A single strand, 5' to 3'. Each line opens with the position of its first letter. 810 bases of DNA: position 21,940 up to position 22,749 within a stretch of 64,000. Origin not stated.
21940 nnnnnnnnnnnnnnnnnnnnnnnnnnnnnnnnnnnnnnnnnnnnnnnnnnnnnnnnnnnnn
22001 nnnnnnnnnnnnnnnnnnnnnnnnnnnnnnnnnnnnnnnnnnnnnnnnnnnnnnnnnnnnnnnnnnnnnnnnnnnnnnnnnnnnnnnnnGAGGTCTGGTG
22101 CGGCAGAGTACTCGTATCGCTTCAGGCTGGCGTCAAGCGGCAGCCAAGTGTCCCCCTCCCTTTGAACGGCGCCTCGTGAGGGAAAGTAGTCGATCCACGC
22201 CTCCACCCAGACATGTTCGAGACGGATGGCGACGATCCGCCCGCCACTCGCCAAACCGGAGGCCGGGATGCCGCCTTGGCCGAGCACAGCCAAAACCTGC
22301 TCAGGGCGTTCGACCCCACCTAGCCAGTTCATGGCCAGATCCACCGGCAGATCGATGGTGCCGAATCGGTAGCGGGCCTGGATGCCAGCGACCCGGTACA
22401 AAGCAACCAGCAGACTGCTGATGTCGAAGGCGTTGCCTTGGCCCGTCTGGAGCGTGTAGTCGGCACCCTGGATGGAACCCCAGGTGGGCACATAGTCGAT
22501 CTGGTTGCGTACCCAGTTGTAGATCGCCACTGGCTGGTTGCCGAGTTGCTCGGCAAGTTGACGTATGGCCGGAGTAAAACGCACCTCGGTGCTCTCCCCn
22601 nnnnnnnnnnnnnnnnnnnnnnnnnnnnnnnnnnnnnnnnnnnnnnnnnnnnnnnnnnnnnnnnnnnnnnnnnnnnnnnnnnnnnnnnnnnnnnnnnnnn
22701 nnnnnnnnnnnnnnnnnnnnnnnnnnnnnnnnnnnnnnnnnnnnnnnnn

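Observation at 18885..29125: Three-gene coupled module: giant surface protein, DNase toxin and SUKH immunity; a candidate undescribed toxin-delivery system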

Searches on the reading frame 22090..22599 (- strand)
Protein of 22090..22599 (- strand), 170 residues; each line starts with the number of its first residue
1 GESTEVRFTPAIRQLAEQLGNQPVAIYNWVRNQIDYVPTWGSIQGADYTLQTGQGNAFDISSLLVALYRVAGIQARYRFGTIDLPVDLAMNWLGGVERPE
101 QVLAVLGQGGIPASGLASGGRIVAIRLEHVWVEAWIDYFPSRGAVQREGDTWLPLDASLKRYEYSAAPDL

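Call 66: search_solved_structures(query=window:22090-22599:-, max_evalue=1, show_alignments=3)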
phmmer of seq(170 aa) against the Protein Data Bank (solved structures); distinct sequences matched with E-value up to 1: 3.
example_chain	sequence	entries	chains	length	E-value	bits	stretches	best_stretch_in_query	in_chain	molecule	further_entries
8fjf_A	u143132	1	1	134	0.00046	22.9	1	45-87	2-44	H10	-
5u4h_A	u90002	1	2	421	0.047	16.4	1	108-161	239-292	UDP-N-acetylglucosamine 1-carboxyvinyltransferase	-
3isr_A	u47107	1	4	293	0.19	14.4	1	19-80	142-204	Transglutaminase-like enzymes, putative cysteine protease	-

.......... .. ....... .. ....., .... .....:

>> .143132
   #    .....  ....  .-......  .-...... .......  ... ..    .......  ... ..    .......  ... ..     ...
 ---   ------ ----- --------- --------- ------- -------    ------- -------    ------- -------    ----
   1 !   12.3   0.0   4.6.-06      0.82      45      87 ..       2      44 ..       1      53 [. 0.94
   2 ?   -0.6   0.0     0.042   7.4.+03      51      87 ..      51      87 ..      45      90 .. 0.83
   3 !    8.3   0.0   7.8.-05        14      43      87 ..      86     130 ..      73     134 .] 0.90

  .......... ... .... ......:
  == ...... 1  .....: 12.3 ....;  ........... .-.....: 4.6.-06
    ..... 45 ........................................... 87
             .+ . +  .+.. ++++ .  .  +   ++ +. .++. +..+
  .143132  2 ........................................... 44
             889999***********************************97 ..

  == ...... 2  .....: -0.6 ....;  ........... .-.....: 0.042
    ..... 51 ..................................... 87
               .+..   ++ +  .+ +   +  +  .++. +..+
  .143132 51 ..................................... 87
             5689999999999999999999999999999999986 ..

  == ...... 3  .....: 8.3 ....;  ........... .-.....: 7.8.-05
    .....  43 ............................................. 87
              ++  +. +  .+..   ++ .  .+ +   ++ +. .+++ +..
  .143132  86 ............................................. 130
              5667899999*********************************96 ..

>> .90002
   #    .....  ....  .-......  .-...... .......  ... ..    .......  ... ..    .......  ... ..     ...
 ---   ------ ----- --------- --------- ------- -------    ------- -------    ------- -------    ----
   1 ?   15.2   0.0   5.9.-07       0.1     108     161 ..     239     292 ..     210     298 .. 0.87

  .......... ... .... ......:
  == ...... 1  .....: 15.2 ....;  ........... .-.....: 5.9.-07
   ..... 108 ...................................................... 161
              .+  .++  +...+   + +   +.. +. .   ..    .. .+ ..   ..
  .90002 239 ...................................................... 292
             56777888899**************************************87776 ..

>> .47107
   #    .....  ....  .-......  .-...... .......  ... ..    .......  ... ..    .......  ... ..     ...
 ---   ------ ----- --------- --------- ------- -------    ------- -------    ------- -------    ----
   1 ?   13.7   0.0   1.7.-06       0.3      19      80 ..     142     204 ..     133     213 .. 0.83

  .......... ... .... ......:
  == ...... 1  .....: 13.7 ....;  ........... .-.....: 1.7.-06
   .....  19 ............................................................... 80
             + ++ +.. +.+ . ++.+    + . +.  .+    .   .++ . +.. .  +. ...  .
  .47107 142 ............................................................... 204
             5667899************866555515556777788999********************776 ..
